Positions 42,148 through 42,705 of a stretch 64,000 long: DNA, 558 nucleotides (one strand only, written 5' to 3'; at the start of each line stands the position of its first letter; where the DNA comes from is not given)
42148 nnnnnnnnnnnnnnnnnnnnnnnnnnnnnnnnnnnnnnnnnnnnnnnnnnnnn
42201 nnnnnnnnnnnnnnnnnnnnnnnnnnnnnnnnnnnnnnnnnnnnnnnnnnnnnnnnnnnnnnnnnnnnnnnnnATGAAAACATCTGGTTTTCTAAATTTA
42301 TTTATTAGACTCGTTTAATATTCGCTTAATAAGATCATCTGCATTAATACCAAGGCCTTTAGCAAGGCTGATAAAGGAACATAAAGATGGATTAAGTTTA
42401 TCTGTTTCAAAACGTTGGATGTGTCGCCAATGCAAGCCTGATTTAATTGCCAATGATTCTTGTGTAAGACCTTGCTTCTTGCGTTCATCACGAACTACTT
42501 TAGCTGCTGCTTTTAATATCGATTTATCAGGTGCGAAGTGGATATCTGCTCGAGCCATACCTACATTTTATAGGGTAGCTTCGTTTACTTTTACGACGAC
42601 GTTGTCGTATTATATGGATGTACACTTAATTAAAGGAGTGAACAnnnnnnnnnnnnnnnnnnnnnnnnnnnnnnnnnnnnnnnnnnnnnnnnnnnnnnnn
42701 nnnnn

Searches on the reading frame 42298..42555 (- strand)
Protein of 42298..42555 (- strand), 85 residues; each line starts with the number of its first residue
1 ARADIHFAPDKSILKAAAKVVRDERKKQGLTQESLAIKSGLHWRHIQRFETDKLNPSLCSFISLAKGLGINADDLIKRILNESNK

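Call 38: search_protein_families(library=pfam, proteins=[window:42298-42555:-], max_evalue=0.01)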
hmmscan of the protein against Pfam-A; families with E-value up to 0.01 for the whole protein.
window:42298-42555:- (85 aa): 3 families
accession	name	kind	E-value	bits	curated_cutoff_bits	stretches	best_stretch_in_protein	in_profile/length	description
PF01381.28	HTH_3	-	6e-08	33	23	1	21-75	1-55/55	Helix-turn-helix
PF13560.12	HTH_31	-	0.0012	19.5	27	1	21-73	6-59/64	Helix-turn-helix domain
PF13413.12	HTH_25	-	0.0031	17.7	24.6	1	22-54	3-35/62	Helix-turn-helix domain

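Call 75: search_protein_families(library=padloc, proteins=[window:42298-42555:-], max_evalue=0.001)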
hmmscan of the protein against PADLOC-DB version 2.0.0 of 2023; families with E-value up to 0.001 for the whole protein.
window:42298-42555:- (85 aa): 7 families
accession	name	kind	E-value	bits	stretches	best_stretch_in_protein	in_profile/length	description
PDLC03665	Control_protein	-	3.4e-08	31.6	1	19-76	11-69/77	control protein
PDLC03671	Control_protein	-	7.4e-08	30.5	1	3-78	4-76/84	control protein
PDLC02926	HTH_VI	-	6.1e-06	24.4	1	19-75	4-60/92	-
PDLC03664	Control_protein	-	8.3e-06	24.2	1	19-75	16-72/74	control protein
PDLC04142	capH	-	1e-05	24.6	1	17-81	7-71/103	capH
PDLC03949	RmrA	-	2.3e-05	21.5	1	25-72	11-58/363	-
PDLC03668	Control_protein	-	5.9e-05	21.5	1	15-71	7-63/79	control protein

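Call 87: search_protein_families(library=phrogs, proteins=[window:42298-42555:-], max_evalue=0.001)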
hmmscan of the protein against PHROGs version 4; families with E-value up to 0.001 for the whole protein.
window:42298-42555:- (85 aa): 8 families
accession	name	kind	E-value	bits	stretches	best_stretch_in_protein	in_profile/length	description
phrog_1373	-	transcription regulation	3.1e-08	34.8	1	18-73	65-120/166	transcriptional regulator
phrog_3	-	transcription regulation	1.9e-07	32.2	1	18-82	90-152/430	transcriptional repressor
phrog_4836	-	transcription regulation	1.5e-06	28.9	1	15-72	74-131/194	CII-like regulator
phrog_5823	-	transcription regulation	8.1e-06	26.2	1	20-76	10-67/404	transcriptional regulator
phrog_8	-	transcription regulation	3.5e-05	24.4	1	19-82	165-222/346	transcriptional regulator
phrog_2439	-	transcription regulation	0.00032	20.7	1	19-73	10-64/367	transcriptional regulator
phrog_7241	-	transcription regulation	0.00055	21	1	18-76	63-121/122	transcriptional regulator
phrog_4031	-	unknown function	0.00065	19.3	1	18-71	520-574/626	-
